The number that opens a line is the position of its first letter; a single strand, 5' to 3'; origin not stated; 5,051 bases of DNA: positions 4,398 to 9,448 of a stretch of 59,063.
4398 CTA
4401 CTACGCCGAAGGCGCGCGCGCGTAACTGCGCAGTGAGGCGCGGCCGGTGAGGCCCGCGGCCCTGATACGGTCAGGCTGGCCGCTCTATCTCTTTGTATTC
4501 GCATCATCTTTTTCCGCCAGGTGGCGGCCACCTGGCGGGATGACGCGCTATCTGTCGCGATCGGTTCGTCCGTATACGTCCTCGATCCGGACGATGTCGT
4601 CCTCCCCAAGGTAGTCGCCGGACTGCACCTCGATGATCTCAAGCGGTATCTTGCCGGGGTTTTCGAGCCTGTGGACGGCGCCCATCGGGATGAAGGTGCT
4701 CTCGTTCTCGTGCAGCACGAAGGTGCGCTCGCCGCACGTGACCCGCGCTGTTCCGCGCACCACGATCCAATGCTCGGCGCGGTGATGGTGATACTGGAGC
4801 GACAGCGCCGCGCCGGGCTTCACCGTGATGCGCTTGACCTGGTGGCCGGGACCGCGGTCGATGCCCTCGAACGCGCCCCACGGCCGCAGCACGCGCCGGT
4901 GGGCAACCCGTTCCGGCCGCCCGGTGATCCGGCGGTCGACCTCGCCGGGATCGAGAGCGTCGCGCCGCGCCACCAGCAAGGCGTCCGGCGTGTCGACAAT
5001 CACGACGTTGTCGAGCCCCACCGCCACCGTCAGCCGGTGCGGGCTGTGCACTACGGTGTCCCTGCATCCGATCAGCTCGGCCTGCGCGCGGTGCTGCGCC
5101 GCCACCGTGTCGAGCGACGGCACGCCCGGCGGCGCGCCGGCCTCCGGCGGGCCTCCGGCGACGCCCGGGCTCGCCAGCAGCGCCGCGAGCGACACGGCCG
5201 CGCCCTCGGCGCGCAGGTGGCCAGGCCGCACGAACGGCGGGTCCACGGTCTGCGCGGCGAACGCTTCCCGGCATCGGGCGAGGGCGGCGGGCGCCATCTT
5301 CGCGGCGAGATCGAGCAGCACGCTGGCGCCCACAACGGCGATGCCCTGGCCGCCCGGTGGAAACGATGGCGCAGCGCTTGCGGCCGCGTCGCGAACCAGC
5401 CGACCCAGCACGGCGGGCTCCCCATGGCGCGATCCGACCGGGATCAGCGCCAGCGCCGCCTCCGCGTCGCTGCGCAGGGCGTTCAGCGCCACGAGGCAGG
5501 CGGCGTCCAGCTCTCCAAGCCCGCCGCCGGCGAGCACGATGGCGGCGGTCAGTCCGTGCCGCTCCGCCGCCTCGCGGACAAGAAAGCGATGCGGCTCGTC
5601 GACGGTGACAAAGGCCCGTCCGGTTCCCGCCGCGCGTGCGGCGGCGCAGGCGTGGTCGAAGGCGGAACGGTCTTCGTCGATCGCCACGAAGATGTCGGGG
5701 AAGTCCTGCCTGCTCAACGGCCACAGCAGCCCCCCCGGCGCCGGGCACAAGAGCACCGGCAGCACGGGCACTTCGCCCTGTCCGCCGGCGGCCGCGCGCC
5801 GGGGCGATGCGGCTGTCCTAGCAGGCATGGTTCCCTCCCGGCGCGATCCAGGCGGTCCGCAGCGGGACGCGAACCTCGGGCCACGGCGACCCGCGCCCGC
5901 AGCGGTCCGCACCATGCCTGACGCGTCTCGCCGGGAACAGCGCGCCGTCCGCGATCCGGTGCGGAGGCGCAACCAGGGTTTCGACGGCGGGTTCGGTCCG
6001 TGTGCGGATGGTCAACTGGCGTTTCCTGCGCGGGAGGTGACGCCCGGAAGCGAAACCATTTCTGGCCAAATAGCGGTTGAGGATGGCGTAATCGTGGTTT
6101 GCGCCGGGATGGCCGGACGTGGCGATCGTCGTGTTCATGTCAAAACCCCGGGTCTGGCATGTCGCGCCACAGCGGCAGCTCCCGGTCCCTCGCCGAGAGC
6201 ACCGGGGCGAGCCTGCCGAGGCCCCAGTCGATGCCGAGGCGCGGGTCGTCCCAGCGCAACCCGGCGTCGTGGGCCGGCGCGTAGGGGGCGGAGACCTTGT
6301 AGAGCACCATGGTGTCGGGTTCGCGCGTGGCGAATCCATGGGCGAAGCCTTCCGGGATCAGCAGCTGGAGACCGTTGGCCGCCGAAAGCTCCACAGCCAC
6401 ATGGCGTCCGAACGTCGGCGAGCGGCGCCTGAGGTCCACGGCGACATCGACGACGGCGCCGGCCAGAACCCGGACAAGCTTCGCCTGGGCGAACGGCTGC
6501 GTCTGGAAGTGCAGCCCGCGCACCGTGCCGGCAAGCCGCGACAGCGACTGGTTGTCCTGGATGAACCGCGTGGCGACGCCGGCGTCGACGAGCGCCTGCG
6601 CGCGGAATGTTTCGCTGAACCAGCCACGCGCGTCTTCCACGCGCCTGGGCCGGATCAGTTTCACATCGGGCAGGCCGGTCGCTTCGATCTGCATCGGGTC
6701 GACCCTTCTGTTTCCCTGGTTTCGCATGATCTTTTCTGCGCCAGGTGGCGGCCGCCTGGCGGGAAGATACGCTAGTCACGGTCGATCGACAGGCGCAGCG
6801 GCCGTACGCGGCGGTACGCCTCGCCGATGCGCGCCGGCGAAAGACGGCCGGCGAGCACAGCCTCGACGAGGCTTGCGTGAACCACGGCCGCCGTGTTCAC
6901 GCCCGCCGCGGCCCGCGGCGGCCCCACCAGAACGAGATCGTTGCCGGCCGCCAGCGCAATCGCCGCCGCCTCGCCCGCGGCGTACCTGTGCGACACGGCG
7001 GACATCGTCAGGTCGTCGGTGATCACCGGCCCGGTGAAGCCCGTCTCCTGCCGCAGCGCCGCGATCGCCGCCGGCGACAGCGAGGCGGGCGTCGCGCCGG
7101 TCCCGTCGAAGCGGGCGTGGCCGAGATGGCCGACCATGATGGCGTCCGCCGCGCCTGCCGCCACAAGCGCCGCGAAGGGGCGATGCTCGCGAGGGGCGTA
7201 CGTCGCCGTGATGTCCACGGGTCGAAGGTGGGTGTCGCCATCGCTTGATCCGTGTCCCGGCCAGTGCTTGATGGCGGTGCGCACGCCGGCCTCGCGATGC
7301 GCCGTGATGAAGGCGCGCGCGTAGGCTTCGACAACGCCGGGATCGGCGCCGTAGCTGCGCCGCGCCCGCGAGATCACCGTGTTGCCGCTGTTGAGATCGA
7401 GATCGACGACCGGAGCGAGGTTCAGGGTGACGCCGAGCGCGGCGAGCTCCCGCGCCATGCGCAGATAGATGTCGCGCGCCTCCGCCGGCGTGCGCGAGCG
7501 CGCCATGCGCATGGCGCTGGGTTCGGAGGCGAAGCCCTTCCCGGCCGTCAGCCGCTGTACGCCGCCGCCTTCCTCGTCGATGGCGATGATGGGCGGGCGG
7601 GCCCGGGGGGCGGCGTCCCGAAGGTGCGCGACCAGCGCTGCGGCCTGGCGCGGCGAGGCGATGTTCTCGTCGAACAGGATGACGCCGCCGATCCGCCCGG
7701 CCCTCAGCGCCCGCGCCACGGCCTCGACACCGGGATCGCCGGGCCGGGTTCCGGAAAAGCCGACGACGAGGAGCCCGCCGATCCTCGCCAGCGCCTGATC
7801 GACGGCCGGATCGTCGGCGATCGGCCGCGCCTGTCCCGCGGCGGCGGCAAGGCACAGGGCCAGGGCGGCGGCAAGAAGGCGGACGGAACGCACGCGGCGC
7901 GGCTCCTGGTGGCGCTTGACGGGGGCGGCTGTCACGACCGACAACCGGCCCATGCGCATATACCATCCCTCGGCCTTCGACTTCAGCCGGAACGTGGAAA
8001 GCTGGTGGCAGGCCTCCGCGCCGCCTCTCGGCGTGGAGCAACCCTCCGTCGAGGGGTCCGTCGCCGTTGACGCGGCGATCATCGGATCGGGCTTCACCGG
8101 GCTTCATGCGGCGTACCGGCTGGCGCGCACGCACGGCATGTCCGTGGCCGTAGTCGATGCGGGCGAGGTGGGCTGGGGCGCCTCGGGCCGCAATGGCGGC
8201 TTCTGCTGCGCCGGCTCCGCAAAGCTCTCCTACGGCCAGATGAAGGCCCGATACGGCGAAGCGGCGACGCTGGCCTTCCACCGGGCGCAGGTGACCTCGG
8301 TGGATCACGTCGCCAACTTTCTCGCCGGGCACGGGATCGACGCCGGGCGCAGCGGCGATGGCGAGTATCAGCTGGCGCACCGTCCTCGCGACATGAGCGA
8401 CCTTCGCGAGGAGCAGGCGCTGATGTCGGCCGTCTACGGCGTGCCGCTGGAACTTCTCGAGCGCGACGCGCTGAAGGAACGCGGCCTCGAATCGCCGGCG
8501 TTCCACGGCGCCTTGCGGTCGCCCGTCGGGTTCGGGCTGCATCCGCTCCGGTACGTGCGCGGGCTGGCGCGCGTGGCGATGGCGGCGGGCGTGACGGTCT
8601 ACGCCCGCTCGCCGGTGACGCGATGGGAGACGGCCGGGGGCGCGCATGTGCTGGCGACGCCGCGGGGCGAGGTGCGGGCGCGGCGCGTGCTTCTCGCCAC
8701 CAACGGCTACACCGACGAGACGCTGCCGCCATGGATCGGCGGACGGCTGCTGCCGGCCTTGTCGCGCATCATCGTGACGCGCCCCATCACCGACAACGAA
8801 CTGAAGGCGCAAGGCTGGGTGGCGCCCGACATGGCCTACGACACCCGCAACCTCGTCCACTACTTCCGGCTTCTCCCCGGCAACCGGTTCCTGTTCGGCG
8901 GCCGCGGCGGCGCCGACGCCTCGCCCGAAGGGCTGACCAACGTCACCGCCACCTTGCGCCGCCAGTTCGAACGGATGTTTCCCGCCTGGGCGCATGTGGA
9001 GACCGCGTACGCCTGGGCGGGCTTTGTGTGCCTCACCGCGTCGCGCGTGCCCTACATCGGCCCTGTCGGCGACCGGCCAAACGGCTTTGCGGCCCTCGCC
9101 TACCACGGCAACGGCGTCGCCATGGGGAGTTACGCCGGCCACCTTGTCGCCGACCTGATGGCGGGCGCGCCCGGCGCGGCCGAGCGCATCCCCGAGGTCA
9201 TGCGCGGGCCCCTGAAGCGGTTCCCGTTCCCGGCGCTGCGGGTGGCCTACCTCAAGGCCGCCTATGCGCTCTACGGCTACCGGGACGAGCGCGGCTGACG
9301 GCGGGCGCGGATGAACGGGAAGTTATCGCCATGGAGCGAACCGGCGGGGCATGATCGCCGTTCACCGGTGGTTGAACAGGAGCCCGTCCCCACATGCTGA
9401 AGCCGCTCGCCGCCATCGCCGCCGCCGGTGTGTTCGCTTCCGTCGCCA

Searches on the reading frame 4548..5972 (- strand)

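Call 15: search_protein_families(library=pfam, proteins=[window:4548-5972:-], max_evalue=0.00001)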
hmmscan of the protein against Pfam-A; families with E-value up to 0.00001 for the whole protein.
window:4548-5972:- (474 aa): 3 families
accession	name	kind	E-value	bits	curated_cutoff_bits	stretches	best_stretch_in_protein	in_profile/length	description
PF01050.24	MannoseP_isomer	-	1.1e-54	184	23.6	1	351-465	2-116/116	Mannose-6-phosphate isomerase C-terminal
PF07883.17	Cupin_2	-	7.2e-13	48.5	27.2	1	382-449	3-69/70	Cupin domain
PF22640.1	ManC_GMP_beta-helix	-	9.8e-06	25.8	27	0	303-338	8-43/55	MannoseP isomerase/GMP-like beta-helix domain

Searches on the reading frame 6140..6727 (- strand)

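Call 66: search_protein_families(library=pfam, proteins=[window:6140-6727:-], max_evalue=0.001)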
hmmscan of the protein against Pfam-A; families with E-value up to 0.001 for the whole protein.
window:6140-6727:- (195 aa): 1 family
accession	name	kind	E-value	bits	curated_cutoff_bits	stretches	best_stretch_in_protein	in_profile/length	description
PF00908.23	dTDP_sugar_isom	-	1.5e-65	220.5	27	1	17-188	2-167/168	dTDP-4-dehydrorhamnose 3,5-epimerase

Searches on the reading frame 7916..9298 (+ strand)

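Call 15: search_protein_families(library=pfam, proteins=[window:7916-9298:+], max_evalue=0.00001)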
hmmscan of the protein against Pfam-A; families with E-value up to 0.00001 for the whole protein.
window:7916-9298:+ (460 aa): 2 families
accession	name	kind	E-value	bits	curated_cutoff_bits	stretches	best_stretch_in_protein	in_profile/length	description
PF01266.30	DAO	-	6.5e-63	213.8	27.9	1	52-414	1-353/353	FAD dependent oxidoreductase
PF00890.30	FAD_binding_2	-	9e-08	32.1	20.4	1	52-267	1-206/414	FAD binding domain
